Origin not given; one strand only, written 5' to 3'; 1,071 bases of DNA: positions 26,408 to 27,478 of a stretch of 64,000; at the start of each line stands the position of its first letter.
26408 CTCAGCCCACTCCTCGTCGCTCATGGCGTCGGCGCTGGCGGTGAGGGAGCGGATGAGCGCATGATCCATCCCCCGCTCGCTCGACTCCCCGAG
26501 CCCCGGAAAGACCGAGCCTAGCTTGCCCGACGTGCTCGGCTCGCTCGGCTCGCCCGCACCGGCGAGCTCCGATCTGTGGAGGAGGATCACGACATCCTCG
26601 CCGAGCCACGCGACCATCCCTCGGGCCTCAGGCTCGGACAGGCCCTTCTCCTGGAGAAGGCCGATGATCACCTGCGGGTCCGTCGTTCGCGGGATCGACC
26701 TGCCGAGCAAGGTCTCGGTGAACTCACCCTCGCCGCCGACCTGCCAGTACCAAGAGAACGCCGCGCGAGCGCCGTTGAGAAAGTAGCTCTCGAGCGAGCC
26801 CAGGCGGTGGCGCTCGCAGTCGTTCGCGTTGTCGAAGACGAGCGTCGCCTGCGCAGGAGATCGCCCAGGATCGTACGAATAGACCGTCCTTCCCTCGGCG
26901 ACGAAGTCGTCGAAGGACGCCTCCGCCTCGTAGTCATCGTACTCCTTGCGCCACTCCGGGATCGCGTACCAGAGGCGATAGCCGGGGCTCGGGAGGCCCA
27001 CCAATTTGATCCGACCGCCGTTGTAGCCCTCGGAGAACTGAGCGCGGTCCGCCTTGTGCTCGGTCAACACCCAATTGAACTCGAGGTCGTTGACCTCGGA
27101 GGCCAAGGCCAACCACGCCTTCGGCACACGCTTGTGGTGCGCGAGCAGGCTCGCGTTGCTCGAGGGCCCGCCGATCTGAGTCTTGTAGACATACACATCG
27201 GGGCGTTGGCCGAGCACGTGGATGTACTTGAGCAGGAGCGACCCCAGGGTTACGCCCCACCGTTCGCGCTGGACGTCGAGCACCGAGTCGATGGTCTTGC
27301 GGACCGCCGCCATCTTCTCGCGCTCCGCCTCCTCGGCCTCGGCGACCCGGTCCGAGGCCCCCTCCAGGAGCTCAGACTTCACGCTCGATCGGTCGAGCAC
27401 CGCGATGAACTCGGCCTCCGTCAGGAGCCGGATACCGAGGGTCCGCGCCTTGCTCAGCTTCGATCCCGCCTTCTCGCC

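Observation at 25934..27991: Unusual domain architecture: BRCT-(AKPK)7-BRCT-unknown-pentapeptide repeat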

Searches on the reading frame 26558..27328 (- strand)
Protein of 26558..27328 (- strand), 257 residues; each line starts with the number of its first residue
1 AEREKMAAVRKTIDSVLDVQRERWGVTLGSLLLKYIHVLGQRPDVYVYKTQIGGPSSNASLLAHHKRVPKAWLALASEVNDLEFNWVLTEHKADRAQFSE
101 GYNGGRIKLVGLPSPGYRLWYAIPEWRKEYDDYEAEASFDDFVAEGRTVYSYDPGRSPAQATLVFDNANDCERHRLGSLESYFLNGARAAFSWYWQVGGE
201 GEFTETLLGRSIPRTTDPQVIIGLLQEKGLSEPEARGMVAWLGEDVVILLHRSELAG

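Call 13: search_solved_structures(query=A2, max_evalue=10, show_alignments=2)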
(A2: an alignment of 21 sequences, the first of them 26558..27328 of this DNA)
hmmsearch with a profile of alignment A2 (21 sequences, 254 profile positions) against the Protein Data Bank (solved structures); distinct sequences matched with E-value up to 10: 0.

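Call 14: search_protein_families(library=pfam, alignment_id=A2, max_evalue=10)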
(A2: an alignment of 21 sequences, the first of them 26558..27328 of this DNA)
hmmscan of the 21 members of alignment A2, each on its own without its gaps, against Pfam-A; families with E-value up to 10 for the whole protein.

A. member 1, window:26558-27328:- (257 aa): 0 families

B. families by the number of members that match (of 21 scanned): 3 families
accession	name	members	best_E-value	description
PF04321.23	RmlD_sub_bind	3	0.026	RmlD substrate binding domain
PF09070.16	PFU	1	0.032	PFU (PLAA family ubiquitin binding)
PF20413.5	BLTP1_N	1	0.22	BLTP1-like family N-terminal region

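Call 25: predict_structure(alignment_id=A2)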
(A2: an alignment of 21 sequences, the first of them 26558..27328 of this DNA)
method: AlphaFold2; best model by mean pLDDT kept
length: 257 residues; sequences in the alignment: 21
mean_pLDDT: 94.1   pTM: 0.91
mean pLDDT of the five models: 94.1, 94.0, 93.7, 93.5, 91.8
residues with pLDDT >= 90: 215; 70-90: 39; 50-70: 3; < 50: 0
segments of 3 or more residues with pLDDT < 50: none
pLDDT, mean of each block of 10 residues (from residue 1): 95 99 98 99 98 97 98 98 97 92 94 95 86 91 86 93 87 88 97 82 92 98 98 99 98 89
secondary structure, 60 per line:
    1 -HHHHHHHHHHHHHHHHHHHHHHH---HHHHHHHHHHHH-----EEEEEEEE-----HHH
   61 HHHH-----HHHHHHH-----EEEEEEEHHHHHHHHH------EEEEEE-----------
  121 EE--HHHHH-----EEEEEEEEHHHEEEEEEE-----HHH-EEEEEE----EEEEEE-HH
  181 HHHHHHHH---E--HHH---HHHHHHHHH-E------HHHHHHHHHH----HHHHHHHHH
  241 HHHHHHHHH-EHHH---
elements in order: H2-24 H28-39 E45-52 H58-64 H70-76 E82-88 H89-97 E104-109 H125-129 E135-142 E146-152 E162-167 E172-177 H179-188 H201-209 H218-227 H232-249

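Call 28: search_protein_representatives(alignment_id=A2)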
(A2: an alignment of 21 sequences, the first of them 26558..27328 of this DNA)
Query: 21 sequences, 254 profile positions. Proteins with E-value up to 0.001 (for the whole library): 195; up to 1e-10: 102; up to 1e-30: 48. The best 150 are listed.
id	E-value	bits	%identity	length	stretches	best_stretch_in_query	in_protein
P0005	1.1e-113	394.7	-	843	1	2-254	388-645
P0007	5.8e-112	389.1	-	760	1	1-253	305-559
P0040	5.1e-108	376.2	-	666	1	2-253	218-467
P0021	4.0e-103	360.1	-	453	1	3-248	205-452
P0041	2.1e-94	331.6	-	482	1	2-249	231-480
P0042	2.2e-94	331.5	-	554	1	3-248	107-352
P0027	8.4e-92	323.0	-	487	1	1-217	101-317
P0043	3.2e-91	321.1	-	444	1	2-249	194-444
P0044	7.5e-87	306.8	-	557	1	11-250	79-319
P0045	1.9e-86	305.5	-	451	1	3-247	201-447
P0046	1.8e-85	302.3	-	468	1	2-249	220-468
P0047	2.8e-85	301.7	-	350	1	3-248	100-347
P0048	4.0e-82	291.3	-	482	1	3-252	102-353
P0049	4.0e-81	288.0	-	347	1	3-248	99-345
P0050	1.5e-80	286.2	-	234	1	18-248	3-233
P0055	5.1e-65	235.3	-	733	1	11-248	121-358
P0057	1.4e-63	230.6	-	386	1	6-251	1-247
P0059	2.1e-62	226.7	-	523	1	14-248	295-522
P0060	8.5e-58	211.6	-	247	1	9-249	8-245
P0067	2.5e-51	190.5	-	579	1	26-250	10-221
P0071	2.0e-42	161.3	-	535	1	4-250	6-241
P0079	8.9e-37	142.7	-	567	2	32-249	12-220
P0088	4.0e-24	101.3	-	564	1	28-248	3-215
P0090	1.6e-22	96.0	-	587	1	26-248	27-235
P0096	4.9e-20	87.9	-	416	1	25-200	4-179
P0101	1.7e-17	79.6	-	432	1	18-248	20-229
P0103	9.8e-17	77.1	-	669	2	176-254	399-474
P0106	2.2e-16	75.9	-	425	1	27-198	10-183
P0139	1.9e-10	56.5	-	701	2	174-250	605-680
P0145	3.8e-10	55.5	-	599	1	172-252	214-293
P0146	3.8e-10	55.5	-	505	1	25-249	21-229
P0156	1.4e-09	53.7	-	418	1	29-231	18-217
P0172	1.2e-08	50.6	-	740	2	175-248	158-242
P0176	4.1e-08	48.8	-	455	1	27-199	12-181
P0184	3.8e-07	45.7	-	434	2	135-196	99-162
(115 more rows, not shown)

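Call 36: search_protein_families(library=pfam, alignment_id=A4, max_evalue=0.001)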
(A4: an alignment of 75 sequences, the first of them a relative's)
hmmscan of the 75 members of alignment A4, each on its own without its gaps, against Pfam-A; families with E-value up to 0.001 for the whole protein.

A. member 1, P0040 (666 aa): 5 families
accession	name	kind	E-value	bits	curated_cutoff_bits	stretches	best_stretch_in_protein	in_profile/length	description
PF00805.28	Pentapeptide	-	1e-28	98.9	20.2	3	601-637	3-39/40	Pentapeptide repeats (8 copies)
PF00533.33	BRCT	-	1.5e-19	70.4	21.3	2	118-190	2-75/78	BRCA1 C Terminus (BRCT) domain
PF13599.13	Pentapeptide_4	-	6e-15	55.5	38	1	600-666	12-78/78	Pentapeptide repeat region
PF13576.12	Pentapeptide_3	-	7.4e-13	48.9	27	2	616-659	1-47/48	Pentapeptide repeats (9 copies)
PF12738.14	PTCB-BRCT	-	2.1e-09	37.7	22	1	129-185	4-60/63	twin BRCT domain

B. families by the number of members that match (of 75 scanned): 18 families
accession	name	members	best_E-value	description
PF00533.33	BRCT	21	4.3e-26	BRCA1 C Terminus (BRCT) domain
PF00805.28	Pentapeptide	19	1e-28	Pentapeptide repeats (8 copies)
PF13599.13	Pentapeptide_4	19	5.3e-21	Pentapeptide repeat region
PF13576.12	Pentapeptide_3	19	7.4e-13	Pentapeptide repeats (9 copies)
PF12738.14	PTCB-BRCT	13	1.9e-13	twin BRCT domain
PF13360.13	PQQ_2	10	1.5e-15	Outer membrane protein assembly factor BamB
PF25296.1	Decapeptide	3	5.5e-06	Decapeptide repeat region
PF00023.36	Ank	2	1.6e-10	Ankyrin repeat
PF12796.13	Ank_2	1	1.8e-14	Ankyrin repeats (3 copies)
PF01653.23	DNA_ligase_aden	1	1.6e-13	NAD-dependent DNA ligase adenylation domain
PF13606.12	Ank_3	1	1.7e-10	Ankyrin repeat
PF13637.12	Ank_4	1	2.7e-10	Ankyrin repeats (many copies)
PF01011.28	PQQ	1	3e-07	Glucose/ethanol/alcohol dehydrogenase, beta-propeller domain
PF07719.23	TPR_2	1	5.6e-05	Tetratricopeptide repeat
PF13432.12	TPR_16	1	7.3e-05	Tetratricopeptide repeat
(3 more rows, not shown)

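Call 43: find_related_loci(query=A2, collection=genome_contigs, flank=6000)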
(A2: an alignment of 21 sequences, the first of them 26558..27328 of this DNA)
Query A2 (257 aa) in genome_contigs; peptide patterns used: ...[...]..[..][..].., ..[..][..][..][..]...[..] (x = any residue, [..] = any of these).
324 stretches matched a pattern; 17 encode a relative of the query (tblastn E <= 1e-3); 17 distinct loci.
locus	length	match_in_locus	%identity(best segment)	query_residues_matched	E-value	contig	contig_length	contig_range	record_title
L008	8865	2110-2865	71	3-254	6e-123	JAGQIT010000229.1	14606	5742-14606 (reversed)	MAG: Myxococcales bacterium isolate HKST-UBA11 2015-01-06_1_(paired)_contig_53280, whole genome shotgun sequence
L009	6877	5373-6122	53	2-254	2e-84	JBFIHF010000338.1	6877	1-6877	MAG: Bradymonadaceae bacterium isolate Mix_sand11.2021.09.Z.14 k141_333598_length_6877_cov_51.0056, whole genome shotgun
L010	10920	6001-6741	52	6-256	4e-84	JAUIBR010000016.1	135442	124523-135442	MAG: bacterium isolate 6_bin.52 NODE_235_length_135442_cov_1.413650, whole genome shotgun sequence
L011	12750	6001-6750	49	2-256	2e-77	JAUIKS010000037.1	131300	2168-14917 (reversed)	MAG: Polyangia bacterium isolate Co_bin.371 NODE_1401_length_131300_cov_2.528142, whole genome shotgun sequence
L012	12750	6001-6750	49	2-256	1e-76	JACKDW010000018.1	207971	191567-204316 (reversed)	MAG: Myxococcales bacterium isolate HK-STAS-MYXO-17 HK-STAS-MYXO-17_18, whole genome shotgun sequence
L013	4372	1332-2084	46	1-252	2e-65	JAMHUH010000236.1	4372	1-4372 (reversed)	MAG: Nannocystaceae bacterium isolate ST_AS_metabat.41 k201_791724, whole genome shotgun sequence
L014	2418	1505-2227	40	5-250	1e-56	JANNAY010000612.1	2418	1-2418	MAG: Deltaproteobacteria bacterium isolate OTE_78_metabat_392 OTE_78_k141_380440, whole genome shotgun sequence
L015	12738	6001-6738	43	6-254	2e-56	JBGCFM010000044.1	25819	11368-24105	MAG: Polyangiales bacterium isolate SGMAG-21 contig44, whole genome shotgun sequence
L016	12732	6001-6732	44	1-250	1e-55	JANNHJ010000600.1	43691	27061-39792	MAG: Myxococcales bacterium isolate SOY_6_C_metabat_27 SOY_6_C_k141_2182197, whole genome shotgun sequence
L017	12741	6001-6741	38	1-252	4e-50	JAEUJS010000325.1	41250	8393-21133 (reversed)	MAG: Archangium sp. isolate new MAG-75 k141_1595188, whole genome shotgun sequence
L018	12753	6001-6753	45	1-252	1e-64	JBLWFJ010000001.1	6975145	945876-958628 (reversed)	Nannocystaceae bacterium ST9 contig_1_pilon, whole genome shotgun sequence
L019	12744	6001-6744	36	1-253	4e-48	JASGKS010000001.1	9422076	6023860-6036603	MAG: Archangium sp. isolate 5N606 JMF-2111-06-0005.ont.bin.606_0, whole genome shotgun sequence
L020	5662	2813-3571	37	1-254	3e-47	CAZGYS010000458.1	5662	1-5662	MAG TPA_asm: uncultured Leptospiraceae bacterium isolate SRP135972_co2_44 genome assembly, contig: NODE_23694_length_566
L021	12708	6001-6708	36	7-251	1e-33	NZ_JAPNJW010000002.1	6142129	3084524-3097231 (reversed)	Nannocystis sp. RBIL2 ctg.s1.000001F, whole genome shotgun sequence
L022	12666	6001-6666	37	20-250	7e-32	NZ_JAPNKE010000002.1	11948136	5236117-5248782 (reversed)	Nannocystis pusilla strain Na p29 contig_2, whole genome shotgun sequence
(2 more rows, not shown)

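Call 52: search_protein_families(library=pfam, proteins=[P0055, P0067, P0079, P0088, P0139, P0145, P0172, P0103, P0059], max_evalue=0.01)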
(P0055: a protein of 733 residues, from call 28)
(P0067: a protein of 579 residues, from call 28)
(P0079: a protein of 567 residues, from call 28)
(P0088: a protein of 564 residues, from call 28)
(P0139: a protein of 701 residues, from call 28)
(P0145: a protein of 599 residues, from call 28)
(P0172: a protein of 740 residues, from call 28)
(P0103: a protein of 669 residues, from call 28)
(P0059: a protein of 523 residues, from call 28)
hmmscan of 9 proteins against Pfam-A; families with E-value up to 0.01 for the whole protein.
P0055 (733 aa): 0 families

P0067 (579 aa): 1 family
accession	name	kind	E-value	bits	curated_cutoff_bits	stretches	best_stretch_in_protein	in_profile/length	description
PF13360.13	PQQ_2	-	7e-11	42.7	27.6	2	414-539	24-141/233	Outer membrane protein assembly factor BamB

P0079 (567 aa): 2 families
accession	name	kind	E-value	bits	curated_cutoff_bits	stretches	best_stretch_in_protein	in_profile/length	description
PF13360.13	PQQ_2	-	1.1e-07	32.2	27.6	1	409-530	12-98/233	Outer membrane protein assembly factor BamB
PF01011.28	PQQ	-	0.0084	15.3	26.7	0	470-548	64-140/595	Glucose/ethanol/alcohol dehydrogenase, beta-propeller domain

P0088 (564 aa): 1 family
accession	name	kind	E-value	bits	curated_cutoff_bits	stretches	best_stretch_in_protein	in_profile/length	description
PF13360.13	PQQ_2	-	1.8e-07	31.5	27.6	1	234-306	159-232/233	Outer membrane protein assembly factor BamB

P0139 (701 aa): 2 families
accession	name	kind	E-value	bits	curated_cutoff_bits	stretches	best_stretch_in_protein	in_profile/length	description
PF13360.13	PQQ_2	-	6.3e-14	52.6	27.6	2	374-475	8-101/233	Outer membrane protein assembly factor BamB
PF00533.33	BRCT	-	9.4e-06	26.2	21.3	1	4-70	7-75/78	BRCA1 C Terminus (BRCT) domain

P0145 (599 aa): 2 families
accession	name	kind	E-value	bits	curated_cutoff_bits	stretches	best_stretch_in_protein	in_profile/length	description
PF00533.33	BRCT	-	3.9e-09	37.1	21.3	1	5-72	7-76/78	BRCA1 C Terminus (BRCT) domain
PF12738.14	PTCB-BRCT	-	5.6e-05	23.5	22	1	9-64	3-58/63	twin BRCT domain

P0172 (740 aa): 4 families
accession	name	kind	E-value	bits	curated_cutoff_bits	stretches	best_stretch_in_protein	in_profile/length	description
PF00805.28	Pentapeptide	-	2.8e-18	65.6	20.2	3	345-384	1-40/40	Pentapeptide repeats (8 copies)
PF13599.13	Pentapeptide_4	-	5.2e-18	65.3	38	2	294-367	5-78/78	Pentapeptide repeat region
PF13576.12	Pentapeptide_3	-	1.8e-12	47.7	27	3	337-380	1-47/48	Pentapeptide repeats (9 copies)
PF25296.1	Decapeptide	-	0.00038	20.7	45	1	327-383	12-68/74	Decapeptide repeat region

P0103 (669 aa): 4 families
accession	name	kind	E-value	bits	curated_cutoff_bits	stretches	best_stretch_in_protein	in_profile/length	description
PF00805.28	Pentapeptide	-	1.8e-17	63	20.2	3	607-646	1-40/40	Pentapeptide repeats (8 copies)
PF13599.13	Pentapeptide_4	-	8.5e-13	48.6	38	1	604-668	13-77/78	Pentapeptide repeat region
PF13576.12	Pentapeptide_3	-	5e-09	36.7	27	1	604-644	1-44/48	Pentapeptide repeats (9 copies)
PF25296.1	Decapeptide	-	2.4e-05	24.6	45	1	604-666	7-69/74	Decapeptide repeat region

P0059 (523 aa): 0 families

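Call 64: fold_search(model_id=the predicted structure, library=pdb)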
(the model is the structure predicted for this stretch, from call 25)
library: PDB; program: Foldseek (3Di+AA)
matches with E <= 10: 133; with E <= 0.001: 0
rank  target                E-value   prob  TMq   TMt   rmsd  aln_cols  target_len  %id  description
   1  2icg                  4.1e-02  0.94  0.31  0.44   7.1       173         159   12  Crystal structure of a protein of unknown function (NP_472245.1) from Listeria innocua at 1.65 A resolution (released 2006-09-26)
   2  8qc5_B                9.7e-02  0.09  0.16  0.13  14.5       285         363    9  crystal structure of NAD-dependent glycoside hydrolase from Arthrobacter sp. U41 in complex with NAD+ cofactor and cit (released 2023-12-27)
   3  8qc2_A                1.5e-01  0.09  0.17  0.14  12.9       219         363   10  Crystal structure of NAD-dependent glycoside hydrolase from Flavobacterium sp. (strain K172) in complex with co-factor (released 2023-12-27)
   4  5w4u_B                3.0e-01  0.06  0.12  0.04  21.5       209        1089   10  Pol II elongation complex with an N6-methyladenine-containing template (released 2018-06-20)
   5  2p2s_A                4.8e-01  0.10  0.18  0.16  10.5       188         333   12  Crystal structure of putative oxidoreductase (YP_050235.1) from Erwinia carotovora atroseptica SCRI1043 at 1.25 A reso (released 2007-03-20)
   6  7xr9_E                5.9e-01  0.08  0.18  0.15  12.0       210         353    9  Crystal structure of DgpA with glucose (released 2023-04-05)
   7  3rc9                  6.2e-01  0.08  0.17  0.16  12.8       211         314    8  Crystal Structure of the K102A mutant of KijD10, a 3-ketoreductase from Actinomadura kijaniata in complex with TDP-benze (released 2011-06-08)
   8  7xre_B                6.6e-01  0.09  0.20  0.16  11.8       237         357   10  Crystal structure of DgpA (released 2023-02-15)
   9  1k83_B                6.6e-01  0.04  0.17  0.05  24.8       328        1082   11  Crystal Structure of Yeast RNA Polymerase II Complexed with the Inhibitor Alpha Amanitin (released 2002-02-13)
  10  7xr9_B                6.9e-01  0.08  0.18  0.14  12.0       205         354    8  Crystal structure of DgpA with glucose (released 2023-04-05)
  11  7xr9_F                7.3e-01  0.07  0.15  0.12  12.2       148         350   10  Crystal structure of DgpA with glucose (released 2023-04-05)
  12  7xre_F                8.1e-01  0.09  0.20  0.16  12.0       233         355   10  Crystal structure of DgpA (released 2023-02-15)
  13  8zn9_B                8.6e-01  0.07  0.19  0.15  13.1       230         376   10  A vast marine sulfonate-based carbon cycle fueled by novel sulfoquinovosidases (released 2025-08-27)
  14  6blo_B                1.0e+00  0.03  0.13  0.04  21.5       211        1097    8  Pol II elongation complex with an abasic lesion at i+1 position (released 2018-02-28)
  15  3rc7                  1.1e+00  0.07  0.18  0.15  11.7       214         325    7  Crystal Structure of the Y186F mutant of KijD10, a 3-ketoreductase from Actinomadura kijaniata in complex with TDP-benze (released 2011-06-08)
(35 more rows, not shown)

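Call 65: find_encoding_contigs(protein=P0103, flank=6000, max_places=2)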
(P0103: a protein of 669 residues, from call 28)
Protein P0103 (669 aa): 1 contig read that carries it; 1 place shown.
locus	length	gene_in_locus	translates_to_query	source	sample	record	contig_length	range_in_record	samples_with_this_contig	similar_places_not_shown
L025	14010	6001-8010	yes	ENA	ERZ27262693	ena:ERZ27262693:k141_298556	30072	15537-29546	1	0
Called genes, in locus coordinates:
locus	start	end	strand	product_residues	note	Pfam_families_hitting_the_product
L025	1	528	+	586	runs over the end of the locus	-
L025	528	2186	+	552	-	-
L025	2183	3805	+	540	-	-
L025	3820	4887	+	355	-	-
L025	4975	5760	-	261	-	PF14518:Haem_oxygenas_2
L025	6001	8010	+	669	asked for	PF13576:Pentapeptide_3 (faint), PF00805:Pentapeptide, PF13599:Pentapeptide_4, PF00805:Pentapeptide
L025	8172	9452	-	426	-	PF03952:Enolase_N, PF00113:Enolase_C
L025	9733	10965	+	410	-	PF00905:Transpeptidase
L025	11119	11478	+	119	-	-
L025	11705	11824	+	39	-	-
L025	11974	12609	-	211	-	-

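Call 66: find_encoding_contigs(protein=P0060, flank=6000, max_places=2)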
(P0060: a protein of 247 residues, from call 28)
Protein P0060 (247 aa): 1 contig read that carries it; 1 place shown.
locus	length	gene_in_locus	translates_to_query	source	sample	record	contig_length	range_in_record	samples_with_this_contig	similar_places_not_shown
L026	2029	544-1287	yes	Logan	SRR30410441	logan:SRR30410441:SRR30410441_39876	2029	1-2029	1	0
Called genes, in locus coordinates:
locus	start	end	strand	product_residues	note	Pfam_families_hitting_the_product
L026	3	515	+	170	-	?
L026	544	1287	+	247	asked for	-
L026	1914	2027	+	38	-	?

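Call 71: search_protein_families(library=ncbifam, proteins=[window:26558-27328:-], max_evalue=1)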
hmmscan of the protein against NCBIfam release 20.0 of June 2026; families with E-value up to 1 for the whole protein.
window:26558-27328:- (257 aa): 0 families

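Call 74: search_protein_families(library=pfam, proteins=[P0071, P0057, P0096, P0106, P0101, P0090, P0146, P0156, P0176, P0184], max_evalue=0.01)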
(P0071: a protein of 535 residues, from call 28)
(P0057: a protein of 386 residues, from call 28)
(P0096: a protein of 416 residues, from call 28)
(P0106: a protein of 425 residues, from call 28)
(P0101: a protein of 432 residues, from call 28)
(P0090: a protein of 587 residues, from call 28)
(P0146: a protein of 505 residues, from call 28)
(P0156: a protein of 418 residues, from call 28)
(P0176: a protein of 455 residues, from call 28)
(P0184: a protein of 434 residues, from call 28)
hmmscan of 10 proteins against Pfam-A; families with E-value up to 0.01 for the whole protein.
P0071 (535 aa): 1 family
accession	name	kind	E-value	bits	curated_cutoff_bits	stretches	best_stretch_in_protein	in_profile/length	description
PF01653.23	DNA_ligase_aden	-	1.6e-13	51.2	27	1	298-395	3-92/253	NAD-dependent DNA ligase adenylation domain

P0057 (386 aa): 4 families
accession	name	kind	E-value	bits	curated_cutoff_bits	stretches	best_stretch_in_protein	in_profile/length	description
PF00023.36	Ank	-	0.00011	22.7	21.1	0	280-300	11-31/33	Ankyrin repeat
PF12796.13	Ank_2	-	0.002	19.1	27.3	1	281-341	7-62/90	Ankyrin repeats (3 copies)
PF13606.12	Ank_3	-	0.0042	17.9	22.3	0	309-333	4-28/30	Ankyrin repeat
PF13637.12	Ank_4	-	0.0097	16.7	22.7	0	281-327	7-50/50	Ankyrin repeats (many copies)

P0096 (416 aa): 0 families

P0106 (425 aa): 0 families

P0101 (432 aa): 0 families

P0090 (587 aa): 3 families
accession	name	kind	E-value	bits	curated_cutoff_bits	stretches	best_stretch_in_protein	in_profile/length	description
PF13360.13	PQQ_2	-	1.5e-15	57.9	27.6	1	450-546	2-96/233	Outer membrane protein assembly factor BamB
PF01011.28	PQQ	-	3e-07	30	26.7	0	481-517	54-90/595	Glucose/ethanol/alcohol dehydrogenase, beta-propeller domain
PF13570.13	Beta-prop_ACSF4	-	0.00013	21.9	133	1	445-549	23-129/329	Beta-alanine-activating enzyme, beta-propeller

P0146 (505 aa): 0 families

P0156 (418 aa): 0 families

P0176 (455 aa): 0 families

P0184 (434 aa): 0 families

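Call 75: find_encoding_contigs(protein=P0071, flank=6000, max_places=3)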
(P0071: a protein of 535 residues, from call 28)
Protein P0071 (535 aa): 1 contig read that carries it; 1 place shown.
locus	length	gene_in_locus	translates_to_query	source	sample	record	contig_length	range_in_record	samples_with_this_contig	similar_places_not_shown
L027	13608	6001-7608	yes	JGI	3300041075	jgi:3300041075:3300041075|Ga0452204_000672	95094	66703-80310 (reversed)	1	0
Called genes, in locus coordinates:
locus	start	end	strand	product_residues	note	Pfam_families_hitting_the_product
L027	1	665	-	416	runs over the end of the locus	-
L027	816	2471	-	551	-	PF00656:Peptidase_C14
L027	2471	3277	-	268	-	-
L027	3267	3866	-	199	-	PF08281:Sigma70_r4_2, PF04545:Sigma70_r4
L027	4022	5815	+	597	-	-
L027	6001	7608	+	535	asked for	PF01653:DNA_ligase_aden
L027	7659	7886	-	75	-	PF07927:HicA_toxin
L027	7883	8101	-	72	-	PF15919:HicB_lk_antitox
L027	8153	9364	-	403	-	PF01321:Creatinase_N, PF00557:Peptidase_M24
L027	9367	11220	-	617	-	PF00009:GTP_EFTU, PF01926:MMR_HSR1 (weak), PF22042:EF-G_D2, PF00679:EFG_C, PF21018:BipA_C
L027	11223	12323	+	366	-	PF09985:Glucodextran_C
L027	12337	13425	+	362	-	PF02463:SMC_N (faint), PF00005:ABC_tran, PF13304:AAA_21 (faint), PF17912:OB_MalK, PF08402:TOBE_2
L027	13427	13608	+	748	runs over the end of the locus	PF01547:SBP_bac_1, PF13416:SBP_bac_8, PF00528:BPD_transp_1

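Call 84: search_dna_similar(query=window:26558-27328:-, collection=plasmids, mode=protein, max_evalue=0.001, max_rows=10)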
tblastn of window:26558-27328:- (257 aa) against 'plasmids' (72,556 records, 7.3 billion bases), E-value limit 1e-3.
No match.
